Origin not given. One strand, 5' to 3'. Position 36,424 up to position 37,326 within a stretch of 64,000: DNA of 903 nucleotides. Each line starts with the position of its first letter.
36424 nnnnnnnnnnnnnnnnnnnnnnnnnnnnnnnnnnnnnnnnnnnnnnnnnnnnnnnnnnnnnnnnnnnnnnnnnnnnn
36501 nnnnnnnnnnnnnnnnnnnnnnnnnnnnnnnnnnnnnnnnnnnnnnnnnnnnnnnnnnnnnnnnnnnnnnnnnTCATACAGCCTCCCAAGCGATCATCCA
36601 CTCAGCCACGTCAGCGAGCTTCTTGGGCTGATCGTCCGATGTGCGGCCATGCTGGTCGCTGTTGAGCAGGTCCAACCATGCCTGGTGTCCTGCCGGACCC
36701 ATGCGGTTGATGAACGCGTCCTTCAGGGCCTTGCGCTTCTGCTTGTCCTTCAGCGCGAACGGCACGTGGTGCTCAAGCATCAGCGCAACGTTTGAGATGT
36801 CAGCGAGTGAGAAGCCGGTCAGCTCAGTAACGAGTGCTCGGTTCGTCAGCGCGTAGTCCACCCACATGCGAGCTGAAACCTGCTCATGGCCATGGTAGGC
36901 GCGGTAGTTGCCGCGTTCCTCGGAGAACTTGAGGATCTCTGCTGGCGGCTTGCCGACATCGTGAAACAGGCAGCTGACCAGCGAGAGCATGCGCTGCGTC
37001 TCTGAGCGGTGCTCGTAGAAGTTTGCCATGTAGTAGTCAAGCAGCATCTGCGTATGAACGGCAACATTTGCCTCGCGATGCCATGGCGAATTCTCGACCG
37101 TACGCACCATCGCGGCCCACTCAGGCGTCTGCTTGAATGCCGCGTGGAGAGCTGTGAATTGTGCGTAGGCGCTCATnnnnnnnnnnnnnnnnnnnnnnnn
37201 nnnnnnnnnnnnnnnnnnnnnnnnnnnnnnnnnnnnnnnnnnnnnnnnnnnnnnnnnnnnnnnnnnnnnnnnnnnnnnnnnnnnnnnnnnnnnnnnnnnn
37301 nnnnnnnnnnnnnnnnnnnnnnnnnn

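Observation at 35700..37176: Split end-healing-like pair: Pnk-type P-loop kinase and HD phosphohydrolase flanking a lipoprotein gene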

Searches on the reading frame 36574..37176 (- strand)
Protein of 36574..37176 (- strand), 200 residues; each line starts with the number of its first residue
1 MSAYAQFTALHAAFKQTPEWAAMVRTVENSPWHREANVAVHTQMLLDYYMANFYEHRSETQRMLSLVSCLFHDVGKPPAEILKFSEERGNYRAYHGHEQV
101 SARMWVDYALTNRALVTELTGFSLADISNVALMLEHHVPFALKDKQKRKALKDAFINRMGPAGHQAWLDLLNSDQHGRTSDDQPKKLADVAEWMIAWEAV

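Call 3: search_protein_families(library=pfam, proteins=[window:36574-37176:-], max_evalue=0.1)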
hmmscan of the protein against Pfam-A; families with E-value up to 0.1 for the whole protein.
window:36574-37176:- (200 aa): 1 family
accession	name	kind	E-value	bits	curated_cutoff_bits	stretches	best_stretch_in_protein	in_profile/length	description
PF01966.28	HD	-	0.00037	21.2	22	1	55-127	20-76/116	HD domain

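Call 4: search_protein_families(library=phrogs, proteins=[window:36574-37176:-], max_evalue=0.01)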
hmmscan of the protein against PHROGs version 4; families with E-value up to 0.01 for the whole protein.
window:36574-37176:- (200 aa): 2 families
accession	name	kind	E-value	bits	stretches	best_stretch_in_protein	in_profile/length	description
phrog_6931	-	unknown function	6.5e-13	49.6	1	23-181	21-158/343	-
phrog_2244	-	DNA, RNA and nucleotide metabolism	0.0031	18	1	11-182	199-335/392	tRNA nucleotidyltransferase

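Call 7: search_solved_structures(query=window:36574-37176:-, max_evalue=1, show_alignments=3)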
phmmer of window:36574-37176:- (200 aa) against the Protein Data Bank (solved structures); distinct sequences matched with E-value up to 1: 0.

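Call 9: find_homologous_proteins(query=window:36574-37176:-)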
Query window:36574-37176:- (200 aa): 167 proteins with E <= 0.001 among 210 candidates; the best 120 are listed.
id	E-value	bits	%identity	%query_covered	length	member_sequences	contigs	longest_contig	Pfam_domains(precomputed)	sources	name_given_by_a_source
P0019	1.0e-122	425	92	100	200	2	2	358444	PF01966.29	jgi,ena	-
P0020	5.5e-113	394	86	100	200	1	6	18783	-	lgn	-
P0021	1.5e-88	314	69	100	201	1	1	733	-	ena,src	-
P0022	1.5e-88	314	70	97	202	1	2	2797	-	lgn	-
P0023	3.9e-87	309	69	99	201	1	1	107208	PF01966.29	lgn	-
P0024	7.4e-86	305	70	97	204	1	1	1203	-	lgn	-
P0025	2.2e-85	304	68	99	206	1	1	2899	-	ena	-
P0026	2.3e-85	303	69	100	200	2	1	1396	-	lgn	-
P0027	2.7e-85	303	73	91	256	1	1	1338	-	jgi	jgi:hypothetical protein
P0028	5.1e-85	302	67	100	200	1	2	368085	-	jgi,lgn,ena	-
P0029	7.1e-85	302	67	100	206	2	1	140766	-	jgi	jgi:hypothetical protein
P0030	6.6e-84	299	66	100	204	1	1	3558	-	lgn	-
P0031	7.6e-84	299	70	99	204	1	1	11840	PF01966.29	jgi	jgi:hypothetical protein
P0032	2.3e-83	297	66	99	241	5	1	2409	-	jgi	-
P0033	2.3e-83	297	65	100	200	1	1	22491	-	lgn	-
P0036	1.4e-82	294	65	100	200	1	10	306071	-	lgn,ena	-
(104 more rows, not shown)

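Call 10: search_dna_similar(query=window:36574-37176:-, collection=phages, mode=protein, max_rows=30)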
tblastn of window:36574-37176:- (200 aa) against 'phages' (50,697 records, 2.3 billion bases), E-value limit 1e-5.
Records with a match: 1; places in all: 1; records where one place covers at least 80% of the query: 1.
Best place of each record, by identity: <60% 1.
By first word of the organism name: Salicola 1.
By host as written in the record: Salicola sp. PV4 1.
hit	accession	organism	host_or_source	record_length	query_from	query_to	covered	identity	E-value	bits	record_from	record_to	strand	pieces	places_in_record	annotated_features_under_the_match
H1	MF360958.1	Salicola phage SCTP-2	Salicola sp. PV4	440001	10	178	85%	28.7%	8e-13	72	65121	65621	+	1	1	80: hypothetical protein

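Call 12: get_annotated_region(hit=H1, flank=5000)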
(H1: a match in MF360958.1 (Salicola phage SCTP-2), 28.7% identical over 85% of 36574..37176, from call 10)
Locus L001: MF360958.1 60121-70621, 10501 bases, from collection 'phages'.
description: Salicola phage SCTP-2, complete genome.
organism: Salicola phage SCTP-2 (NCBI taxid 2015814)
taxonomy: Viruses; Duplodnaviria; Heunggongvirae; Uroviricota; Caudoviricetes
host: Salicola sp. PV4; source: solar saltern; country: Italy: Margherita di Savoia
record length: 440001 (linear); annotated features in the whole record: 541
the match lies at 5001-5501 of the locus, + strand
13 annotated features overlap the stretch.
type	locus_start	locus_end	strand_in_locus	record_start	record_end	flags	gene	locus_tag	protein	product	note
CDS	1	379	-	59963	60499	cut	72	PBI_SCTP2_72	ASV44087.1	hypothetical protein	-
CDS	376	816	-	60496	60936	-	73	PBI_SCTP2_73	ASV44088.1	hypothetical protein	-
CDS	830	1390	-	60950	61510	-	74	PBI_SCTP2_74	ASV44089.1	hypothetical protein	-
CDS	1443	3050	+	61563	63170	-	75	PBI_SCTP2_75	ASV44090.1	PhoH-like protein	PhoH homologue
CDS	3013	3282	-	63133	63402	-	76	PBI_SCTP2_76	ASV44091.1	hypothetical protein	-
CDS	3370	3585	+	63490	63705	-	77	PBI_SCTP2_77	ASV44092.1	hypothetical protein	-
CDS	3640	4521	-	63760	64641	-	78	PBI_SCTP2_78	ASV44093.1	dihydrofolate-thymadylate synthase-like protein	dihydrofolate-thymadylate synthase homologue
CDS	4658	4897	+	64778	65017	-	79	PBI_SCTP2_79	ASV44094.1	hypothetical protein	-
CDS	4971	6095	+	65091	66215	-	80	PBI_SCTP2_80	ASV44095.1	hypothetical protein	-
CDS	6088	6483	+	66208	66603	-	81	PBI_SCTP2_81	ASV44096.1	hypothetical protein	-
CDS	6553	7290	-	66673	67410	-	82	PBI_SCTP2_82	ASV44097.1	hypothetical protein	-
CDS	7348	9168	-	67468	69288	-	83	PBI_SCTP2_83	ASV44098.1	hypothetical protein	-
CDS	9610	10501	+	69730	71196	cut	84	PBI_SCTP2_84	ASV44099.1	hypothetical protein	-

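Call 19: find_encoding_contigs(protein=P0028, flank=5000, max_places=1)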
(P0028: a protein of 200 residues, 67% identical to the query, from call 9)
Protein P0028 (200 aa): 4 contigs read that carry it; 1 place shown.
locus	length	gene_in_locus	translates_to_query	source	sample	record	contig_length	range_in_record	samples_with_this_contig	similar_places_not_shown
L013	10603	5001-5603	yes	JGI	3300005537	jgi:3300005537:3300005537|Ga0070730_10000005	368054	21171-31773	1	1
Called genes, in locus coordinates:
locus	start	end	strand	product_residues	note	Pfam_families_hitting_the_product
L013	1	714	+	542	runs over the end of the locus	PF03237:Terminase_6N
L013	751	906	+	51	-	-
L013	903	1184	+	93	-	-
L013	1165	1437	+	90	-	-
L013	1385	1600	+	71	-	-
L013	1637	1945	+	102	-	-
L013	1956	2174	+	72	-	-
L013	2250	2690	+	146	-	-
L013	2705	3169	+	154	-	-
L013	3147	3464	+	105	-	-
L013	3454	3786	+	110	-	-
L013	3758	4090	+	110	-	-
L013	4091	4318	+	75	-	-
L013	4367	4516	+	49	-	-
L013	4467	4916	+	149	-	-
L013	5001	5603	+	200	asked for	-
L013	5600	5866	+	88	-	-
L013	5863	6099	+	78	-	-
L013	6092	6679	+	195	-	PF13671:AAA_33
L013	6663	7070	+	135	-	-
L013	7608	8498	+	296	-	PF08804:gp32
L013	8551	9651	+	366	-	PF00154:RecA_N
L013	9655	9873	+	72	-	-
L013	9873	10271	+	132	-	-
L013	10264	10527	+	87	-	-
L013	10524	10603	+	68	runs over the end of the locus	-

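Call 20: find_encoding_contigs(protein=P0036, flank=5000, max_places=1)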
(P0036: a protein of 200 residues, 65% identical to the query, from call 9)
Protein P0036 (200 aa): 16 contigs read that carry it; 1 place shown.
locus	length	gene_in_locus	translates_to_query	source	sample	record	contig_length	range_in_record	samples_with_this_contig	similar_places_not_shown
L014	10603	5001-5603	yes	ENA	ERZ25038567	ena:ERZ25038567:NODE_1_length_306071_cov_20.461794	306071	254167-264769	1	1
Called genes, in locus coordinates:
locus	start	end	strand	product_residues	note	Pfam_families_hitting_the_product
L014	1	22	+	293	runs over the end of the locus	PF03237:Terminase_6N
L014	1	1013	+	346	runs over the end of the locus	-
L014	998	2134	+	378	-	-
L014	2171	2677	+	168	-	-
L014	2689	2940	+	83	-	-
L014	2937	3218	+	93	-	-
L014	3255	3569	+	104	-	-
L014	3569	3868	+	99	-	-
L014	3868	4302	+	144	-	-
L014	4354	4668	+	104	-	-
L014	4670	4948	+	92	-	-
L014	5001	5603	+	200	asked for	-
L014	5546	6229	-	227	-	-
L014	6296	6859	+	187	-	PF13671:AAA_33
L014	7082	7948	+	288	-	PF08804:gp32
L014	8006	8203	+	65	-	-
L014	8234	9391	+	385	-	PF00154:RecA_N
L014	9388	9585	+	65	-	-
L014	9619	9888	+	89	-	-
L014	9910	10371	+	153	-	-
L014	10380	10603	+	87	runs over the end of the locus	-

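Call 27: search_protein_families(library=pfam, proteins=[L001:4971-6095:+, L013:6092-6679:+, L014:6296-6859:+, L013:5600-5866:+, L013:5863-6099:+, L014:5546-6229:-], max_evalue=0.01)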
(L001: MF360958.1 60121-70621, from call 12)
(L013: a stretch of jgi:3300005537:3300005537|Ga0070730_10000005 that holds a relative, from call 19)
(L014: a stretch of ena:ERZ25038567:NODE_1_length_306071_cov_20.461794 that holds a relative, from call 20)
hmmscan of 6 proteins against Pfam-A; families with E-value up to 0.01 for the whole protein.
L001:4971-6095:+ (374 aa): 3 families
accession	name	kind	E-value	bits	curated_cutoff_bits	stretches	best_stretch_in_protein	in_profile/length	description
PF13671.12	AAA_33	-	1.7e-06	28.8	27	1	218-318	1-97/143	AAA domain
PF13401.12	AAA_22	-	0.0014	19.3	27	0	216-250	5-42/130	AAA domain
PF08433.16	KTI12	-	0.0096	15.9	22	0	219-356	4-137/271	Chromatin associated protein KTI12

L013:6092-6679:+ (195 aa): 9 families
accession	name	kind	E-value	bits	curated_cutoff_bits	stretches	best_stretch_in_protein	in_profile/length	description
PF13671.12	AAA_33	-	5.5e-13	49.9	27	1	7-162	3-141/143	AAA domain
PF08433.16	KTI12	-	2.6e-05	24.3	22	1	7-163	5-139/271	Chromatin associated protein KTI12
PF00005.33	ABC_tran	-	0.00019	22.5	25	1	6-42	14-50/137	ABC transporter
PF13555.12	AAA_29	-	0.0032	17.6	27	1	5-20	24-39/61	P-loop containing region of AAA domain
PF01591.24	6PF2K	-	0.0037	17.1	27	1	3-141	13-142/223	6-phosphofructo-2-kinase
PF03193.22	RsgA_GTPase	-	0.0044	17.3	30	1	6-27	109-130/174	RsgA GTPase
PF13479.12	AAA_24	-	0.0045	17.3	27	1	5-121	4-90/195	AAA domain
PF00004.35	AAA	-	0.007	17.3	21.2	1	7-143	2-97/131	ATPase family associated with various cellular activities (AAA)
PF06414.18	Zeta_toxin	-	0.0075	16.2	22.3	0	4-60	17-67/199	Zeta toxin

L014:6296-6859:+ (187 aa): 8 families
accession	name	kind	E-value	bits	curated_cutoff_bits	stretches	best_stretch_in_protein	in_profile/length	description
PF13671.12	AAA_33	-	4.1e-15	56.8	27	1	5-156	2-139/143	AAA domain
PF01591.24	6PF2K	-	9e-05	22.3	27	1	2-136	13-141/223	6-phosphofructo-2-kinase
PF08433.16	KTI12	-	0.00014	21.9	22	1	6-156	5-136/271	Chromatin associated protein KTI12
PF13238.12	AAA_18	-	0.0003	21.7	29.4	1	8-144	4-115/128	AAA domain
PF13476.12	AAA_23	-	0.0059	17.7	27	1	4-75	21-86/201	AAA domain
PF13173.12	AAA_14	-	0.0061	17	27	0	5-71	5-71/129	AAA domain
PF07931.18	CPT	-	0.0062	16.8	22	0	6-154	5-135/172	Chloramphenicol phosphotransferase-like protein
PF13191.12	AAA_16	-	0.0081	17.1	32.6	1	4-101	26-142/167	AAA ATPase domain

L013:5600-5866:+ (88 aa): 0 families

L013:5863-6099:+ (78 aa): 0 families

L014:5546-6229:- (227 aa): 0 families

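Call 36: search_solved_structures(query=A2, max_evalue=1, show_alignments=3)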
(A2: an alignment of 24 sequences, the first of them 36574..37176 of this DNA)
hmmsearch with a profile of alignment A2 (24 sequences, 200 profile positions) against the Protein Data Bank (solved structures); distinct sequences matched with E-value up to 1: 10.
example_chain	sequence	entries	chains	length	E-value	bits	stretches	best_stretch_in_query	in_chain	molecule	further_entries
8flj_M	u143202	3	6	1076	0.013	18.3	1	57-108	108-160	CRISPR-associated nuclease/helicase Cas3 subtype I-F/YPEST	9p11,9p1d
5b7i_A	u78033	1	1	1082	0.013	18.3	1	57-108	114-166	CRISPR-associated nuclease/helicase Cas3 subtype I-F/YPEST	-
5gqh_A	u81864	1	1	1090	0.013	18.3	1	57-108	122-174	CRISPR-associated nuclease/helicase Cas3 subtype I-F/YPEST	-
5lj5_S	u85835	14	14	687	0.029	17.2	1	79-151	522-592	Pre-mRNA-splicing factor CLF1 | CLF1 isoform 1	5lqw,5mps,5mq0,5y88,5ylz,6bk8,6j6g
5lj3_S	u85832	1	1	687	0.041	16.7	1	79-151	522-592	CLF1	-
6exn_S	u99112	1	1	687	0.041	16.7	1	79-151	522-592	Pre-mRNA-splicing factor CLF1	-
3wfp_A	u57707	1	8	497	0.23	14.3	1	67-198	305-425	Poly A polymerase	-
3wfr_E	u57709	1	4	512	0.25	14.2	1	67-198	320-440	Poly A polymerase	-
3wfo_A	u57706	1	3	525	0.25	14.2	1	67-198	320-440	Poly A polymerase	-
3wfq_E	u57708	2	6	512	0.25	14.2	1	67-198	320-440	Poly A polymerase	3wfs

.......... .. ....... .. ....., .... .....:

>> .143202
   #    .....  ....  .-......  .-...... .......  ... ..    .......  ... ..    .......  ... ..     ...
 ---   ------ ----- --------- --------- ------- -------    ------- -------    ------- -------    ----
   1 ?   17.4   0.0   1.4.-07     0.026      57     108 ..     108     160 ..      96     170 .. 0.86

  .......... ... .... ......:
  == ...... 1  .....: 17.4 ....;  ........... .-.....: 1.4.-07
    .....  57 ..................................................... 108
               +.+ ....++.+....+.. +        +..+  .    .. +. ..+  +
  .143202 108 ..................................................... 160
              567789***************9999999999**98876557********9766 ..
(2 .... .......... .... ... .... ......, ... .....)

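Call 44: predict_structure(alignment_id=A3)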
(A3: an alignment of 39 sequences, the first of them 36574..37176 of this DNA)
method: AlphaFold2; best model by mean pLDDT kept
length: 200 residues; sequences in the alignment: 39
mean_pLDDT: 95.5   pTM: 0.92
mean pLDDT of the five models: 95.5, 94.4, 94.4, 94.1, 93.9
residues with pLDDT >= 90: 176; 70-90: 23; 50-70: 1; < 50: 0
segments of 3 or more residues with pLDDT < 50: none
pLDDT, mean of each block of 10 residues (from residue 1): 91 98 93 93 98 97 99 97 88 93 99 98 98 96 93 97 98 96 94 95
secondary structure, 60 per line:
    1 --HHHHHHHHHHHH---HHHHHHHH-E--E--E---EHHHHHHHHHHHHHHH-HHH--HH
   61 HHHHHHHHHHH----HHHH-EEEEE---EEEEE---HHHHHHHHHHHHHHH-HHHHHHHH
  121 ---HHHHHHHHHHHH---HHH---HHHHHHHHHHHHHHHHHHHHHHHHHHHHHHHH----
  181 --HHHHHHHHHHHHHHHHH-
elements in order: H3-14 H18-25 H38-52 H59-71 H76-79 E81-85 E89-93 H97-111 H113-120 H124-135 H145-176 H183-199

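Call 46: find_homologous_proteins(query=L001:4971-6095:+)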
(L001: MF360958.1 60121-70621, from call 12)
Query L001:4971-6095:+ (374 aa): 11 proteins with E <= 0.001 among 782 candidates.
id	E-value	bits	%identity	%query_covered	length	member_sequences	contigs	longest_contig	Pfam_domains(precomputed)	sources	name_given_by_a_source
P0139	9.2e-261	882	100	100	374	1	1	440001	PF13671.13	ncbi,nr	ncbi:hypothetical protein PBI_SCTP2_80 [Salicola phage SCTP-2]|nr:hypothetical protein PBI_SCTP2_80 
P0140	3.6e-87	311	43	100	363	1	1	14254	-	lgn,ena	-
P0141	1.1e-67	247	36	98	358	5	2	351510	PF13671.13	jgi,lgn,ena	-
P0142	8.3e-67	244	37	97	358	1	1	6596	PF13671.13,PF13238.13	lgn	-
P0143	2.6e-65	239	39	98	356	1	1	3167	PF13671.13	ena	-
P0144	6.1e-48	182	35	99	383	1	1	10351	PF13671.13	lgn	-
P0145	2.2e-42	163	32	98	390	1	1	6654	PF13671.13,PF13401.13,PF00931.29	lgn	-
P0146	2.4e-37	147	31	99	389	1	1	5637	-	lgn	-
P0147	1.8e-36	144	31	98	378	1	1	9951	PF13671.13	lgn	-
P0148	5.0e-34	136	30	99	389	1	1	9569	-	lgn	-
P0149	7.7e-31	125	30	84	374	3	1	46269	PF06414.19,PF13671.13,PF08433.17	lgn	-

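Call 51: find_encoding_contigs(protein=P0141, flank=8000, max_places=1)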
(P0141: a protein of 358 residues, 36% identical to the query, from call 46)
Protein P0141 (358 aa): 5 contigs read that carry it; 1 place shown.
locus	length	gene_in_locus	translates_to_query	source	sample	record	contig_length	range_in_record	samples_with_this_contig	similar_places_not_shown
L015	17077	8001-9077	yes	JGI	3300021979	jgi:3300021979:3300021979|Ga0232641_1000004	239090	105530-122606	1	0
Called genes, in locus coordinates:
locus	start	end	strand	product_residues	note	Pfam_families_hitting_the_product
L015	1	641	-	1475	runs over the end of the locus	-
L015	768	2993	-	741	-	PF02861:Clp_N (weak), PF13191:AAA_16 (weak), PF00004:AAA, PF17871:AAA_lid_9, PF00004:AAA, PF07724:AAA_2, PF07728:AAA_5, PF10431:ClpB_D2-small, +13 more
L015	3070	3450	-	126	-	-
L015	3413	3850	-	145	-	-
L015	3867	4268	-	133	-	-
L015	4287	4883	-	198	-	-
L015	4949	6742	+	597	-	PF14528:LAGLIDADG_3, PF02562:PhoH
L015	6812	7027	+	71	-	-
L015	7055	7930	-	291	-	PF00303:Thymidylat_synt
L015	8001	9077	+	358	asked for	PF13671:AAA_33 (weak)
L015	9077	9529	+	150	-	-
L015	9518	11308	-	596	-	PF22527:DEXQc_Suv3, PF00271:Helicase_C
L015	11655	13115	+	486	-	PF00270:DEAD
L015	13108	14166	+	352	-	-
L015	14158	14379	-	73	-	-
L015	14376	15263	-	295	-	PF12322:T4_baseplate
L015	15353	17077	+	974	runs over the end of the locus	-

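Call 52: find_encoding_contigs(protein=P0149, flank=8000, max_places=1)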
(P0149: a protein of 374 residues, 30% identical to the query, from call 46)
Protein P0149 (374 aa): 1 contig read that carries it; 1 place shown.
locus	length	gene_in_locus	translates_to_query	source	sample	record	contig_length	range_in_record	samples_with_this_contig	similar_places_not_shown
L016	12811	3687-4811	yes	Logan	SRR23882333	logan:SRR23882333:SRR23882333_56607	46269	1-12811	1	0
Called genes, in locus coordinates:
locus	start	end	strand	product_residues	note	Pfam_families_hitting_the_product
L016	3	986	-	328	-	?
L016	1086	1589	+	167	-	-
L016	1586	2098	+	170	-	-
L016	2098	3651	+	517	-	PF03237:Terminase_6N, PF17289:Terminase_6C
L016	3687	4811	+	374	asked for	PF06414:Zeta_toxin (weak), PF08433:KTI12 (weak), PF13671:AAA_33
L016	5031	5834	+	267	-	PF01073:3Beta_HSD, PF01370:Epimerase, PF02719:Polysacc_synt_2, PF04321:RmlD_sub_bind, PF16363:GDP_Man_Dehyd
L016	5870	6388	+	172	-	-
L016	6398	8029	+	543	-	-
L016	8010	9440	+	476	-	PF25390:WD40_RLD, PF13540:RCC1_2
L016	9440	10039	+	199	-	-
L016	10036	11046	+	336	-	-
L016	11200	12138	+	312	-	PF08804:gp32 (weak)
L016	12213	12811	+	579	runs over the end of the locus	-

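Call 54: search_protein_families(library=ncbifam, proteins=[window:36574-37176:-, P0139, P0149], max_evalue=0.01)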
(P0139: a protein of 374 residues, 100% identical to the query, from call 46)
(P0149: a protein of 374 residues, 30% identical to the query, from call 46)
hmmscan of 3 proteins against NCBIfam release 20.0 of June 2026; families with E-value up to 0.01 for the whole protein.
window:36574-37176:- (200 aa): 2 families
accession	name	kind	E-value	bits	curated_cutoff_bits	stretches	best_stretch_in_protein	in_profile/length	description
TIGR00277.1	HDIG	domain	0.00055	19.8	27.6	1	36-110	3-70/84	HDIG domain-containing metalloprotein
TIGR02692.1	tRNA_CCA_actino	equivalog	0.0028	16.3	438.8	1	17-105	240-318/466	CCA tRNA nucleotidyltransferase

P0139 (374 aa): 1 family
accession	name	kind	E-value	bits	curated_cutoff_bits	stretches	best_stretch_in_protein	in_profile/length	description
TIGR04075.1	bacter_Pnkp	equivalog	4.4e-06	25.2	750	1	217-353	9-134/851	polynucleotide kinase-phosphatase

P0149 (374 aa): 3 families
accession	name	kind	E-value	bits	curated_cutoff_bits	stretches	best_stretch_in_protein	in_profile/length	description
TIGR04075.1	bacter_Pnkp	equivalog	0.00036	18.8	750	1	211-345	12-124/851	polynucleotide kinase-phosphatase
TIGR00277.1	HDIG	domain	0.0024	17.7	27.6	1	35-81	2-47/84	HDIG domain-containing metalloprotein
TIGR03574.1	selen_PSTK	equivalog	0.0032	17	290.5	0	211-341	3-116/249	L-seryl-tRNA(Sec) kinase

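Call 62: search_protein_families(library=pfam, proteins=[L015:7055-7930:-, L001:3640-4521:-], max_evalue=0.01)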
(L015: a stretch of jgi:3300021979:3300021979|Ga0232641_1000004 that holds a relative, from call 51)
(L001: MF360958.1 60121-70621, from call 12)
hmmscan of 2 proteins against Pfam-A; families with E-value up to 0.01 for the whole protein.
L015:7055-7930:- (291 aa): 1 family
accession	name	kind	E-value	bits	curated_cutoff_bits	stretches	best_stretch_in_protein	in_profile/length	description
PF00303.24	Thymidylat_synt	-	1.3e-59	202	24.3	1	10-277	2-256/266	Thymidylate synthase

L001:3640-4521:- (293 aa): 1 family
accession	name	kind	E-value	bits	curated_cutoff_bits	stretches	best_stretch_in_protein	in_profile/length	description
PF00303.24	Thymidylat_synt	-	1.5e-62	211.6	24.3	1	12-267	3-246/266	Thymidylate synthase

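Call 63: search_protein_families(library=phrogs, proteins=[P0149, P0141], max_evalue=0.001)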
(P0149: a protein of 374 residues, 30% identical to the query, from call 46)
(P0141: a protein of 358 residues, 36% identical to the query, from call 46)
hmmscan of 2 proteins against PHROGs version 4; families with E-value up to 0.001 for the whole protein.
P0149 (374 aa): 4 families
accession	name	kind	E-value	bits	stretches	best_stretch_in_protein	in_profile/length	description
phrog_6931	-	unknown function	1e-40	141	1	1-345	2-312/343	-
phrog_505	-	other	4.5e-10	40.4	1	207-345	2-127/295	polynucleotide kinase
phrog_2071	-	other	4e-09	37.7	1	204-330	13-120/282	ATPase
phrog_800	-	head and packaging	9.5e-05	22.2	1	204-342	29-162/511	terminase small subunit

P0141 (358 aa): 3 families
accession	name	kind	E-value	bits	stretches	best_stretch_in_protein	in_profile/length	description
phrog_6931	-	unknown function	2.9e-60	205.3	1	9-355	7-338/343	-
phrog_505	-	other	2.3e-13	51.3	1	205-345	2-143/295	polynucleotide kinase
phrog_2071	-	other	1.8e-06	29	1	202-339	13-138/282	ATPase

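Call 64: find_related_loci(query=A4, collection=genome_contigs, flank=6000)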
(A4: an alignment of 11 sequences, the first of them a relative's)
Query A4 (374 aa) in genome_contigs; peptide patterns used: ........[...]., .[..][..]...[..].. (x = any residue, [..] = any of these).
59 stretches matched a pattern; 2 encode a relative of the query (tblastn E <= 1e-3); 2 distinct loci.
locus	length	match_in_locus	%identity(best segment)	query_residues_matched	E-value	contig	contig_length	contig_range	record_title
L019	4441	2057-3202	24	11-372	4e-25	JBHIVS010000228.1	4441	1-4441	MAG: Pseudobdellovibrionaceae bacterium isolate MAG4 WDNA01_bin.13.permissive_228, whole genome shotgun sequence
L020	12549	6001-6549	31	1-181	5e-19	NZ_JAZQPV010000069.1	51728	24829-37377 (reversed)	MAG: Acinetobacter sp. isolate T1900045238_TH20190008.MAGScoT_cleanbin_000001 SGB_5492_k141_134229, whole genome shotgun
